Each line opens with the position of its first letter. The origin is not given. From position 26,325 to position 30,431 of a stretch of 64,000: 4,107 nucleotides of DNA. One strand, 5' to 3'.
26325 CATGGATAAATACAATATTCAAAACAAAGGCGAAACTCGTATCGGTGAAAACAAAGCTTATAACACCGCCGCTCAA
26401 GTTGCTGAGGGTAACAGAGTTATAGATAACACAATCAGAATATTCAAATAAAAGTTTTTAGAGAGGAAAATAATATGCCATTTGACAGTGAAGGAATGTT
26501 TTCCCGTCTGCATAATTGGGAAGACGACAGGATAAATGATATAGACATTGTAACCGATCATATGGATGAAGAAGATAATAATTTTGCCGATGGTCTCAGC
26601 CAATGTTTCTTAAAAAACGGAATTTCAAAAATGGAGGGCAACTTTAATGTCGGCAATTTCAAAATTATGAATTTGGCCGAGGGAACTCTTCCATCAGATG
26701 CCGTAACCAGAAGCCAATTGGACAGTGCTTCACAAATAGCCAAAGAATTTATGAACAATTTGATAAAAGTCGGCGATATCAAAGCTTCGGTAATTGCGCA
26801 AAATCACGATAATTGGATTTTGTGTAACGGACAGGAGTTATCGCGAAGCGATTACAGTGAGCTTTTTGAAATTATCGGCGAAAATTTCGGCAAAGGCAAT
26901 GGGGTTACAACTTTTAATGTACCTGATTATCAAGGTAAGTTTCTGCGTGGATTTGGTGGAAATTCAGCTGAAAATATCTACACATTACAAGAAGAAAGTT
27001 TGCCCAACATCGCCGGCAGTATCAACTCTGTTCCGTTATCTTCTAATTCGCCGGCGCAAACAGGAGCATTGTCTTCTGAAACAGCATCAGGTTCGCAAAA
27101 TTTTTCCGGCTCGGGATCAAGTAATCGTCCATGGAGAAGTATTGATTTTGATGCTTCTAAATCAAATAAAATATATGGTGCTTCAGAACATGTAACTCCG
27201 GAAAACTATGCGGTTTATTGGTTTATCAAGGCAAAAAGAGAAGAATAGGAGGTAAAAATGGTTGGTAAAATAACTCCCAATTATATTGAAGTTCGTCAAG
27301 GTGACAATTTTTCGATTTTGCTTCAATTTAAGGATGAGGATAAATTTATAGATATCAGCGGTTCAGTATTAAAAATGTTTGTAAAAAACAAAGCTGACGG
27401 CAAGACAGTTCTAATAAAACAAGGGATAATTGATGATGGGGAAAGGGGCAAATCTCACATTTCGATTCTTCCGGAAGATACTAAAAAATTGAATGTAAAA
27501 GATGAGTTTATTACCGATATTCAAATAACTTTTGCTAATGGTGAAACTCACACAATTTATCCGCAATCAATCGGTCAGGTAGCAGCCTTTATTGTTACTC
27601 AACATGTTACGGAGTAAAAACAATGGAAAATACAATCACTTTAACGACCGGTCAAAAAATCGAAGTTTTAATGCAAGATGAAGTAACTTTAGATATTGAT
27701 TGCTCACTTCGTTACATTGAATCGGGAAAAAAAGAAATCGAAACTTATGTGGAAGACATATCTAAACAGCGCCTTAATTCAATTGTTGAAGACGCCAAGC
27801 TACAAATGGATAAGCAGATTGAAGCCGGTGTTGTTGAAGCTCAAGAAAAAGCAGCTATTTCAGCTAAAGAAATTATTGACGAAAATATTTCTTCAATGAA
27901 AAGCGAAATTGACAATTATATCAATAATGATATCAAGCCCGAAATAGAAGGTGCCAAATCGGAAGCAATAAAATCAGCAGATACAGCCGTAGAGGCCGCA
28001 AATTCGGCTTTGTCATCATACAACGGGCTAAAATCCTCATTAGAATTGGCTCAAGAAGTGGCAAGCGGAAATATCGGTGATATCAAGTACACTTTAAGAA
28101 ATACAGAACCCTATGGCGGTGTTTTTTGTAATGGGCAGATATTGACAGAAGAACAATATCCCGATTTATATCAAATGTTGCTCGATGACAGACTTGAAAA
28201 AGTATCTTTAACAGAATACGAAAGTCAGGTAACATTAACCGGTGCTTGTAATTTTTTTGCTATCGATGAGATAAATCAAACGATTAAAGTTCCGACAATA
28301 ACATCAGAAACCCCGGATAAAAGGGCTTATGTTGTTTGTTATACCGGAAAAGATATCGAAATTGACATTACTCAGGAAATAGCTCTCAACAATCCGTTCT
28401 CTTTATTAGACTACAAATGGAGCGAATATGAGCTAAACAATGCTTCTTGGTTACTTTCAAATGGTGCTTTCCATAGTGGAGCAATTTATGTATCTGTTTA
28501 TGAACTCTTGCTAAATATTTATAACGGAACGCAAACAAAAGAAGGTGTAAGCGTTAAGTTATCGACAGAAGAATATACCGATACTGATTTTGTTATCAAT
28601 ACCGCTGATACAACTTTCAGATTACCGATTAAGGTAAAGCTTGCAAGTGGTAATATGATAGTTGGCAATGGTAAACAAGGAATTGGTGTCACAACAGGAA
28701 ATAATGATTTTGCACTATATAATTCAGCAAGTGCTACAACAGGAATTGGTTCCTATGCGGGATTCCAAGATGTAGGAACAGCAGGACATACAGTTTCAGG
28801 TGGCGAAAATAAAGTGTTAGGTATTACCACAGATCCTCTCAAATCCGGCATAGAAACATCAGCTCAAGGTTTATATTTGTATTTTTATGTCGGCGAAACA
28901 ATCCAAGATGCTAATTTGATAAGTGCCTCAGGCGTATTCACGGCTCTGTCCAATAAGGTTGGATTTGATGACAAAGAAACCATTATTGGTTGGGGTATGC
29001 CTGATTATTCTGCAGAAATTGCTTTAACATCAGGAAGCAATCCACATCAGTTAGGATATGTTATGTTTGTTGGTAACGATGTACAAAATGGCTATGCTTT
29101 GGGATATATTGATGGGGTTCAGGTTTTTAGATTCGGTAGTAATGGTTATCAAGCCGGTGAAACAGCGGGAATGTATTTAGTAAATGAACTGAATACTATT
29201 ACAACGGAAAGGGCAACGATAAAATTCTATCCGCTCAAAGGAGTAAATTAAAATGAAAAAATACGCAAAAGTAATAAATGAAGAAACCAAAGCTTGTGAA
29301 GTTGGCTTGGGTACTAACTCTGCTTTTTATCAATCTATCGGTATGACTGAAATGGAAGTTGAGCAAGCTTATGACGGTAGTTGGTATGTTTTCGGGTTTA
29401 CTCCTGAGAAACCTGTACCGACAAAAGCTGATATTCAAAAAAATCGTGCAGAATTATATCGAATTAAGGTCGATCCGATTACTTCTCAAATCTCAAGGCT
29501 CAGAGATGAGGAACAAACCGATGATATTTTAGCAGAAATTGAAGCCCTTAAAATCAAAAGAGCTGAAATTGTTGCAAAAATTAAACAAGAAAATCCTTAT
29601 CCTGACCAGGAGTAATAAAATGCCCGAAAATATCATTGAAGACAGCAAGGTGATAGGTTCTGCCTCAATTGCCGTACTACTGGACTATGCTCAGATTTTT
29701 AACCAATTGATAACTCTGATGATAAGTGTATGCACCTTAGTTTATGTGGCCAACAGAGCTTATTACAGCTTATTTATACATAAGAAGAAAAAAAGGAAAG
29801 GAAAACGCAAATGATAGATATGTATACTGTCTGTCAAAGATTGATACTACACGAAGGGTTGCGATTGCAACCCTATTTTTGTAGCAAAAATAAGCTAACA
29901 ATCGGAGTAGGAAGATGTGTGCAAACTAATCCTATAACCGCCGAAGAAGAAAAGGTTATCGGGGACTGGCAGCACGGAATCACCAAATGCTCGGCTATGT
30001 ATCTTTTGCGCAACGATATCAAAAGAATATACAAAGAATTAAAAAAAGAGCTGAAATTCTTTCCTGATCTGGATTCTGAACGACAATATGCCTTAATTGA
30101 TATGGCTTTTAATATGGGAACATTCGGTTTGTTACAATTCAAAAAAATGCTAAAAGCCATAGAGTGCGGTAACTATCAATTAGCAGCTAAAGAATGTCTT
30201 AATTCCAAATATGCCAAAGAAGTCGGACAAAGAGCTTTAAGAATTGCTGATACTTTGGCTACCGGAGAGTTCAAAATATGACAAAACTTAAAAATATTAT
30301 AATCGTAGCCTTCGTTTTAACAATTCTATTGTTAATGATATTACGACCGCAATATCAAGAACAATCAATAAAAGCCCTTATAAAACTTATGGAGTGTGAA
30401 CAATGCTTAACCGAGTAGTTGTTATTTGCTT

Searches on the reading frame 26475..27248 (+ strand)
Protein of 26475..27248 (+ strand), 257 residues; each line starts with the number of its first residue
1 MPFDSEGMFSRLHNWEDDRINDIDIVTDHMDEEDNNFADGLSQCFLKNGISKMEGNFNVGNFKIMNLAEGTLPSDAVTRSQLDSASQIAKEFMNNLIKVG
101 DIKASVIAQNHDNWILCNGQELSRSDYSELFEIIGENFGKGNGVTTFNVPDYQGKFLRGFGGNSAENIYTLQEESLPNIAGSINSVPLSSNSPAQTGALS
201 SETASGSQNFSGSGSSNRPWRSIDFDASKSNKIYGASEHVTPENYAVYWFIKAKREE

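Call 17: search_protein_families(library=pfam, proteins=[window:26475-27248:+], max_evalue=0.00001)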
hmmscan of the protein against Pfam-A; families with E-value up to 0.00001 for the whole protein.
window:26475-27248:+ (257 aa): 2 families
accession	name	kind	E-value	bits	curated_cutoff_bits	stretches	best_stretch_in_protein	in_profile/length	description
PF07484.17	Collar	-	4.9e-18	65.3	24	1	110-157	11-57/57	Phage Tail Collar Domain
PF05662.19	YadA_stalk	-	5.9e-06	27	28.4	0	63-96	1-34/43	Coiled stalk of trimeric autotransporter adhesin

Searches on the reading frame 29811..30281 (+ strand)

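Call 18: search_protein_families(library=pfam, proteins=[window:29811-30281:+], max_evalue=0.00001)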
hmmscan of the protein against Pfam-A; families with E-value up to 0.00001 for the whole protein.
window:29811-30281:+ (156 aa): 1 family
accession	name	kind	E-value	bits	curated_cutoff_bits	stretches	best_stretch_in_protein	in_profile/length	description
PF00959.24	Phage_lysozyme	-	8.5e-14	52.4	22.3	1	14-136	3-111/125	Phage lysozyme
